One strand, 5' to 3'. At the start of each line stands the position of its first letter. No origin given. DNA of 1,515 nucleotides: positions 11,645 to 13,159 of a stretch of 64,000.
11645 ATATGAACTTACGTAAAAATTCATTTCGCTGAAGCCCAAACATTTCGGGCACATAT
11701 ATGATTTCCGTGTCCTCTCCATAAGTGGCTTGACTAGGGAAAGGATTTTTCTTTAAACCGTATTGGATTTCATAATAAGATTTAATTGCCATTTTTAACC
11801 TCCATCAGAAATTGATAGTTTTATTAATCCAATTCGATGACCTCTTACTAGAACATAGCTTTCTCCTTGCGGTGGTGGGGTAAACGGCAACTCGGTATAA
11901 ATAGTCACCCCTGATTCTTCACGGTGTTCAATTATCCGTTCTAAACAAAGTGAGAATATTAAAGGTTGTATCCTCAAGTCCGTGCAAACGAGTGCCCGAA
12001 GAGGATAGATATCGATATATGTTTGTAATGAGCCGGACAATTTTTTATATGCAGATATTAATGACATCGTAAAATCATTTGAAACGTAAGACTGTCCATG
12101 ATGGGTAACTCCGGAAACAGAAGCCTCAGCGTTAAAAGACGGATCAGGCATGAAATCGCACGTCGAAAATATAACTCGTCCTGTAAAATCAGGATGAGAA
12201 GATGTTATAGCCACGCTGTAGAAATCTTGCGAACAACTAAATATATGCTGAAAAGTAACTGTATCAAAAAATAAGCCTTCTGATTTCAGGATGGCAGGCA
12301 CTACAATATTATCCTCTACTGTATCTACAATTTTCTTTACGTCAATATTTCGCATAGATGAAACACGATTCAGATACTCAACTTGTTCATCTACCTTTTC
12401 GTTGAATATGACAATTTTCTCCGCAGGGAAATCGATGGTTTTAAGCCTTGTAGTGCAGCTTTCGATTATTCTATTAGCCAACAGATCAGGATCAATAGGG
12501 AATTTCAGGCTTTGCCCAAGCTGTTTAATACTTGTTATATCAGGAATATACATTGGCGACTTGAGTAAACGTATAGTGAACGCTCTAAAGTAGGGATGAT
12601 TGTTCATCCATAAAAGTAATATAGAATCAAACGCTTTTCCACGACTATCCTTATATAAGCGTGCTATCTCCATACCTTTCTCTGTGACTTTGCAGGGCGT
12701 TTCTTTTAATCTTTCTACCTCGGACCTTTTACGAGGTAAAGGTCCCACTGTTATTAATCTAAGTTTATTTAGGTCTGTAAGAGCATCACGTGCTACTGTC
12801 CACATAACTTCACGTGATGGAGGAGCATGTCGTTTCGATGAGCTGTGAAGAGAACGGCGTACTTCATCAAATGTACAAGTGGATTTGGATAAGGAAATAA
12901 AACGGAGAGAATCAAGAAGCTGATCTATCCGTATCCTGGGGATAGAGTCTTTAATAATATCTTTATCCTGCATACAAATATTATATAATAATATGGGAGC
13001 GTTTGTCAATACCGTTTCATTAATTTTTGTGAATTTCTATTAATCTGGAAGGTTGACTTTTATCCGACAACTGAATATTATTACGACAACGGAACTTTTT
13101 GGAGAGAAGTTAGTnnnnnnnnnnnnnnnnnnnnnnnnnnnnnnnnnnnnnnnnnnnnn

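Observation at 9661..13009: Upstream trio (wHTH protein, deviant AAA ATPase, PD-(D/E)xK) looks like a sensor/effector module with no recognisable family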

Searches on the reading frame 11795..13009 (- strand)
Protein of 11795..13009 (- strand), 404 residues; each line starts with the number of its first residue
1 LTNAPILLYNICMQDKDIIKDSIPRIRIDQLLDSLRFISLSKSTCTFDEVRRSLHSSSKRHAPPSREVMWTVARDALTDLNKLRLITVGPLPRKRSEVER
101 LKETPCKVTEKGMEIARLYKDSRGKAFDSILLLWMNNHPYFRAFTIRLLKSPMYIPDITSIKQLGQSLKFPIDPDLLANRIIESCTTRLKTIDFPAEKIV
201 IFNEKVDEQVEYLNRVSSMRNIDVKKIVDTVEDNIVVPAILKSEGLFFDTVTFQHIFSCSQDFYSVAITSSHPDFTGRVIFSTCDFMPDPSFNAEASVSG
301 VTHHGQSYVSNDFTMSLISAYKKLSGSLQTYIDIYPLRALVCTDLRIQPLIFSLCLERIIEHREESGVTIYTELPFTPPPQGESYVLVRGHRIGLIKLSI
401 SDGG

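Call 5: search_protein_families(library=pfam, proteins=[window:11795-13009:-], max_evalue=0.1)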
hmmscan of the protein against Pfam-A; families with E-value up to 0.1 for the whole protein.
window:11795-13009:- (404 aa): 0 families

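Call 6: search_protein_families(library=padloc, proteins=[window:11795-13009:-], max_evalue=0.1)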
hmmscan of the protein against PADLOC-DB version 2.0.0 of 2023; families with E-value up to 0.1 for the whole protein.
window:11795-13009:- (404 aa): 0 families

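Call 7: search_protein_families(library=ncbifam, proteins=[window:11795-13009:-], max_evalue=1)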
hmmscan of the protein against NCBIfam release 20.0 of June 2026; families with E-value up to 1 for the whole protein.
window:11795-13009:- (404 aa): 0 families

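Call 8: search_protein_families(library=phrogs, proteins=[window:11795-13009:-], max_evalue=1)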
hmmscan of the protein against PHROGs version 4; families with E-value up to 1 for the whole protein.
window:11795-13009:- (404 aa): 0 families

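Call 28: find_homologous_proteins(query=window:11795-13009:-)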
Query window:11795-13009:- (404 aa): 168 proteins with E <= 0.001 among 3550 candidates; the best 120 are listed.
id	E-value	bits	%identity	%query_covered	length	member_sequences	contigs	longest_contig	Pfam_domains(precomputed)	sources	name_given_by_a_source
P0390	3.3e-259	877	100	97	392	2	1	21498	-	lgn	-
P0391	3.5e-229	779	88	97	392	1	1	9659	-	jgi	-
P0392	1.5e-221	754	84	97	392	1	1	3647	-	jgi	-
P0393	1.5e-216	737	82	97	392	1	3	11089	-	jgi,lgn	-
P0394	7.8e-212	722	80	99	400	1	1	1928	-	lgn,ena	-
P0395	1.2e-211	721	78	100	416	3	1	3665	-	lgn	-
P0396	9.6e-206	701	80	96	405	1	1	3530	-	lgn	-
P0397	2.0e-189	648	85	83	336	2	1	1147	-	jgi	-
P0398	1.7e-188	645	71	99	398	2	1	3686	-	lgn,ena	-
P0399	2.7e-175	601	63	100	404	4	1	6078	-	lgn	-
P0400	2.7e-171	588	65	97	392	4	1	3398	-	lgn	-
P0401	1.5e-170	586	64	97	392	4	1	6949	-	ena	-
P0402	2.0e-168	579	64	95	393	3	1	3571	-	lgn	-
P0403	7.6e-168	577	64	95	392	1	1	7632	-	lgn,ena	-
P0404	3.4e-167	575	64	95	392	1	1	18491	-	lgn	-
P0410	1.5e-148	513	55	97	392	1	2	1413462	-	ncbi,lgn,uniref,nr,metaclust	ncbi:hypothetical protein [Dehalococcoides mccartyi]|uniref:Uncharacterized protein n=1 Tax=Dehaloco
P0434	2.7e-113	397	49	95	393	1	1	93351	-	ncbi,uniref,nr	ncbi:hypothetical protein [Pyxidicoccus caerfyrddinensis]|uniref:hypothetical protein n=1 Tax=Pyxidi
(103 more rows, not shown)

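Call 35: find_encoding_contigs(protein=P0410, flank=10000, max_places=2)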
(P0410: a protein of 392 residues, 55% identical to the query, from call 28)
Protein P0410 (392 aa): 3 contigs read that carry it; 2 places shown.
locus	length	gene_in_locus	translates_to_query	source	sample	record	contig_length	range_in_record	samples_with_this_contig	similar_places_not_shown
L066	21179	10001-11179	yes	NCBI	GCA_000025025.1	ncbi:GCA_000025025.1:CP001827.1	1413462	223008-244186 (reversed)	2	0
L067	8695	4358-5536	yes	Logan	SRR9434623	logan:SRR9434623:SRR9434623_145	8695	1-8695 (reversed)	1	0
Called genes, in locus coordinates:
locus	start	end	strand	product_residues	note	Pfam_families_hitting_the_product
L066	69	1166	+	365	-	PF00145:DNA_methylase, PF09445:Methyltransf_15 (weak)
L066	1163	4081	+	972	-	PF00580:UvrD-helicase, PF13245:AAA_19, PF13361:UvrD_C, PF13538:UvrD_C_2 (weak), PF01930:Cas_Cas4 (faint), PF12705:PDDEXK_1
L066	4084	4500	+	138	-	PF03852:Vsr, PF04480:DUF559 (weak), PF18741:MTES_1575 (weak)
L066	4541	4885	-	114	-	PF27050:Phage_P22_Y8K6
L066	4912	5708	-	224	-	-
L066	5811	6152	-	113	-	-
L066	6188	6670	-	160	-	-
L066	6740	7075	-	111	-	-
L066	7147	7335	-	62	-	-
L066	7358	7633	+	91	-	-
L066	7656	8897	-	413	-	PF00712:DNA_pol3_beta (faint), PF02767:DNA_pol3_beta_2 (faint), PF02768:DNA_pol3_beta_3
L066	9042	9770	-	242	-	-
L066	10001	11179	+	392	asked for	-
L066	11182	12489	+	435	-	-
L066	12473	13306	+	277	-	-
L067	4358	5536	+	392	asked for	-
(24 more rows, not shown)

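Call 36: find_encoding_contigs(protein=P0434, flank=10000, max_places=1)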
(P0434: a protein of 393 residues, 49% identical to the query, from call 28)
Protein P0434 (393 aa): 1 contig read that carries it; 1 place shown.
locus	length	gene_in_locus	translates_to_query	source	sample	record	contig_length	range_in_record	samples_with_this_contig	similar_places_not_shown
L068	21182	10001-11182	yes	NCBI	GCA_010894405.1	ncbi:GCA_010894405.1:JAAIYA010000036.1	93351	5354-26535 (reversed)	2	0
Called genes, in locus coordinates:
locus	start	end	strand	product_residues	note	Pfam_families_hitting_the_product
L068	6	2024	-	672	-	PF00069:Pkinase, PF01636:APH (faint), PF07714:PK_Tyr_Ser-Thr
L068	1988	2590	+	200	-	PF12728:HTH_17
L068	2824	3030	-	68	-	-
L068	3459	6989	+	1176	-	PF13086:AAA_11, PF13245:AAA_19 (weak), PF13481:AAA_25 (faint), PF13604:AAA_30 (faint), PF13086:AAA_11, PF13087:AAA_12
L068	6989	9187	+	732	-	PF13091:PLDc_2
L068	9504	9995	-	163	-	PF13358:DDE_3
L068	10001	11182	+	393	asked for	-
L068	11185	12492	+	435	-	-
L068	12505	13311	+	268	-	-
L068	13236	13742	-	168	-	PF13565:HTH_32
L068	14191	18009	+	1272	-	PF04465:DUF499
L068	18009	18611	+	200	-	-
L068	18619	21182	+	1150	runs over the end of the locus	PF06634:DUF1156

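Call 38: predict_structure(alignment_id=A3)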
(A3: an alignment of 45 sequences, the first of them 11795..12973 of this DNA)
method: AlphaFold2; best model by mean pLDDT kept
length: 392 residues; sequences in the alignment: 45
mean_pLDDT: 89.3   pTM: 0.87
mean pLDDT of the five models: 89.3, 89.2, 88.3, 88.0, 88.0
residues with pLDDT >= 90: 279; 70-90: 82; 50-70: 23; < 50: 8
segments of 3 or more residues with pLDDT < 50: 1-6
pLDDT, mean of each block of 10 residues (from residue 1): 45 84 91 92 79 79 93 95 92 96 95 94 92 96 90 73 91 95 97 95 71 86 95 92 93 96 96 96 94 94 96 90 97 97 93 83 84 91 87 39
secondary structure, 60 per line:
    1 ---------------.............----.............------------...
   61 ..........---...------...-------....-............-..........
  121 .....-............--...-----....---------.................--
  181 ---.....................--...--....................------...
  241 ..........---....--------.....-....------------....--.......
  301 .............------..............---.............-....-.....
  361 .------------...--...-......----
elements in order: H16-28 H35-45 H58-70 E74-76 E93-96 H98-109 H111-125 H127-138 E141-143 H149-152 H162-178 H184-204 H212-231 H238-250 E254-257 E266-270 E272-275 E288-291 H294-313 H322-333 H337-349 H351-354 E356-361 E374-376 E379-381 E383-388

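Call 42: fold_search(model_id=the predicted structure, library=pdb)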
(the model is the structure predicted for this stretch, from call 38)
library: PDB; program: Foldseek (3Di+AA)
matches with E <= 10: 402; with E <= 0.001: 0
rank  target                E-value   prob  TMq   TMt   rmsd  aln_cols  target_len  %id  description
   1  9gm7_D                6.8e-03  0.91  0.18  0.24  22.5       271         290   14  MukBEF in a nucleotide-bound state with open neck gate (monomer) (released 2025-03-26)
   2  7a6h_O                1.1e-02  0.21  0.14  0.11  28.0       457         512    9  Cryo-EM structure of human apo RNA Polymerase III (released 2021-02-03)
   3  9gm7_C                2.7e-02  0.77  0.19  0.17  23.5       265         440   11  MukBEF in a nucleotide-bound state with open neck gate (monomer) (released 2025-03-26)
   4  7d58_O                3.8e-02  0.20  0.16  0.13  24.0       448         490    9  cryo-EM structure of human RNA polymerase III in elongating state (released 2021-02-17)
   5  9gm9_D                5.5e-02  0.63  0.18  0.22  22.0       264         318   14  MukBEF in a DNA capture state (released 2025-03-26)
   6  7z1l_O                6.0e-02  0.09  0.12  0.08  28.3       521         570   10  Structure of yeast RNA Polymerase III Pre-Termination Complex (PTC) (released 2022-08-31)
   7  3euh_B                7.4e-02  0.57  0.19  0.23  22.0       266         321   13  Crystal Structure of the MukE-MukF Complex (released 2009-01-20)
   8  8e4y                  1.8e-01  0.15  0.15  0.10  20.5       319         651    8  Cryo-EM structure of human glycerol-3-phosphate acyltransferase 1 (GPAT1) in complex with 2-oxohexadecyl-CoA (released 2022-12-21)
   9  9qe0_D                1.9e-01  0.41  0.24  0.24  15.3       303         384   13  Neobacillus vireti Wadjet-II JetABC dimer (released 2025-06-25)
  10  8yl7_C                2.0e-01  0.98  0.17  0.17   4.3        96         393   19  EDS1-SAG101-NRG1C heterotrimer (released 2025-01-29)
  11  6pco_C                2.4e-01  0.92  0.17  0.44  11.9       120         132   12  Mechanism for regulation of DNA binding of Bordetella bronchiseptica BpsR by 6-hydroxynicotinic acid (released 2019-11-06)
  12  5yi1                  2.5e-01  1.00  0.17  0.46   5.4        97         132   14  Structure of Lactococcus lactis ZitR, C30AH42A mutant in apo form (released 2017-12-06)
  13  5yhy                  2.5e-01  0.98  0.17  0.42  10.2       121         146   13  Structure of Lactococcus lactis ZitR, C30S mutant (released 2017-12-06)
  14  4hqe_A                2.6e-01  0.98  0.16  0.53   5.4       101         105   16  The crystal structure of QsrR-DNA complex (released 2013-03-06)
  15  7z1o_O                3.1e-01  0.08  0.13  0.10  23.5       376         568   12  Structure of yeast RNA Polymerase III PTC + NTPs (released 2022-08-31)
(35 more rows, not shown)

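Call 63: search_solved_structures(query=A3, max_evalue=10)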
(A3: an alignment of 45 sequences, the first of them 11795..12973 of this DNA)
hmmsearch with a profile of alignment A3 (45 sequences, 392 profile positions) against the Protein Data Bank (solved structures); distinct sequences matched with E-value up to 10: 1.
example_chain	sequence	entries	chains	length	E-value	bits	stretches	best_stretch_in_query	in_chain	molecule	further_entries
6xi6_A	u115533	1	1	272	0.29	13.4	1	40-91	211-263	helical fusion design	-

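Call 81: list_cluster_members(proteins=[P0410, P0139, P0434, P0072])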
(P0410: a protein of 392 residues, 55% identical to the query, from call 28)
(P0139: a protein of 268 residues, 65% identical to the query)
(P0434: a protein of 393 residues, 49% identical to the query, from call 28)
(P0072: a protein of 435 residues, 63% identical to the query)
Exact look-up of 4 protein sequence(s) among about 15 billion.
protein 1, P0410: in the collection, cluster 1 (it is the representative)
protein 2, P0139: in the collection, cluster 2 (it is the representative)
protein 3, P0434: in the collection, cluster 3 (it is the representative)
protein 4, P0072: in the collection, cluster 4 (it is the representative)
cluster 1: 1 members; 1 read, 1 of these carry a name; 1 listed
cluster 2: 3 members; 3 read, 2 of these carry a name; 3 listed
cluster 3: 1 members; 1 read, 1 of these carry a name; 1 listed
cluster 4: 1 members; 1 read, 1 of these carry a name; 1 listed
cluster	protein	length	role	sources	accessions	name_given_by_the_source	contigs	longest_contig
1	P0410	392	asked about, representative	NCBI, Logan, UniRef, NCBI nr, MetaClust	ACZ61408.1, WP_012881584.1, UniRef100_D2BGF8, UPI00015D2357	hypothetical protein [Dehalococcoides mccartyi] | Uncharacterized protein n=1 Tax=Dehalococcoides mccartyi (strain VS) TaxID=311424 ... | status=active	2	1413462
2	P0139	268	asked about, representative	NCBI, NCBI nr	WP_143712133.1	hypothetical protein [Dehalococcoides mccartyi]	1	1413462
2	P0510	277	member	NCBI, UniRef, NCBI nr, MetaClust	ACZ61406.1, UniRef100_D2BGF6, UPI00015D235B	hypothetical protein DhcVS_244 [Dehalococcoides mccartyi VS] | Uncharacterized protein n=2 Tax=Dehalococcoides mccartyi TaxID=61435 RepID=D2BGF6_DEHMV | status=active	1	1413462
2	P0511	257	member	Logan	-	-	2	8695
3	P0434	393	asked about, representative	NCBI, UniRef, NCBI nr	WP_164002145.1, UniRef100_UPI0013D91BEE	hypothetical protein [Pyxidicoccus caerfyrddinensis] | hypothetical protein n=1 Tax=Pyxidicoccus caerfyrddinensis TaxID=2709663 ...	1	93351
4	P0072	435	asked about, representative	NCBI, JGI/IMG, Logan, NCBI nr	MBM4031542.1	MAG: hypothetical protein FJ291_07110 [Planctomycetes bacterium] | hypothetical protein [Planctomycetota bacterium]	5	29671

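Call 90: fold_search(model_id=the predicted structure, library=viral)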
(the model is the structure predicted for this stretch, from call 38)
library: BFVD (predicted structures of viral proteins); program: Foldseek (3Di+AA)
matches with E <= 10: 368; with E <= 0.001: 0
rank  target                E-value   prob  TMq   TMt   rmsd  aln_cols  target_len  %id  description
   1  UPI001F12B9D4         1.2e-02  0.47  0.18  0.15  23.2       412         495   13  (no name look-up for this kind of identifier)
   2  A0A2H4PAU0            2.9e-02  0.47  0.14  0.17  16.9       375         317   10  (no name in the UniProt tables at hand)
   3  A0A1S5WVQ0            6.2e-02  1.00  0.17  0.45   5.1        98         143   18  (no name in the UniProt tables at hand)
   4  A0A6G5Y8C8            2.0e-01  0.97  0.17  0.14   5.8       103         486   12  (no name in the UniProt tables at hand)
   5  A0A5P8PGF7            2.2e-01  1.00  0.18  0.50   5.1        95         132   19  (no name in the UniProt tables at hand)
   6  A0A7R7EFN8            2.2e-01  0.25  0.16  0.22  19.0       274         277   10  (no name in the UniProt tables at hand)
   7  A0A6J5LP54            2.2e-01  0.23  0.12  0.23  15.6       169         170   11  Uncharacterized protein [uncultured Caudovirales phage]
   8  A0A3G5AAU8            3.0e-01  0.13  0.13  0.20  18.0       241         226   15  Uncharacterized protein [Hyperionvirus sp.]
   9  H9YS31                3.1e-01  0.99  0.15  0.60   4.4        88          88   12  (no name in the UniProt tables at hand)
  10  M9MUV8                3.3e-01  0.21  0.13  0.24  29.9       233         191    9  (no name in the UniProt tables at hand)
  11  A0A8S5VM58            3.3e-01  0.14  0.15  0.20  20.4       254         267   16  (no name in the UniProt tables at hand)
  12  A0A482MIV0            3.5e-01  0.91  0.17  0.52   9.9       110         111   13  PadR family transcriptional regulator [Nodularia phage vB_NspS-kac68v162]
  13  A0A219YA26            3.6e-01  0.96  0.17  0.61   5.3        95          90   14  (no name in the UniProt tables at hand)
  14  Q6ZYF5                3.6e-01  0.15  0.14  0.23  24.3       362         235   12  Uncharacterized protein [Pyrobaculum spherical virus (isolate United States/Yellowstone)]
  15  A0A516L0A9            4.0e-01  0.95  0.17  0.34   8.0       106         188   15  (no name in the UniProt tables at hand)
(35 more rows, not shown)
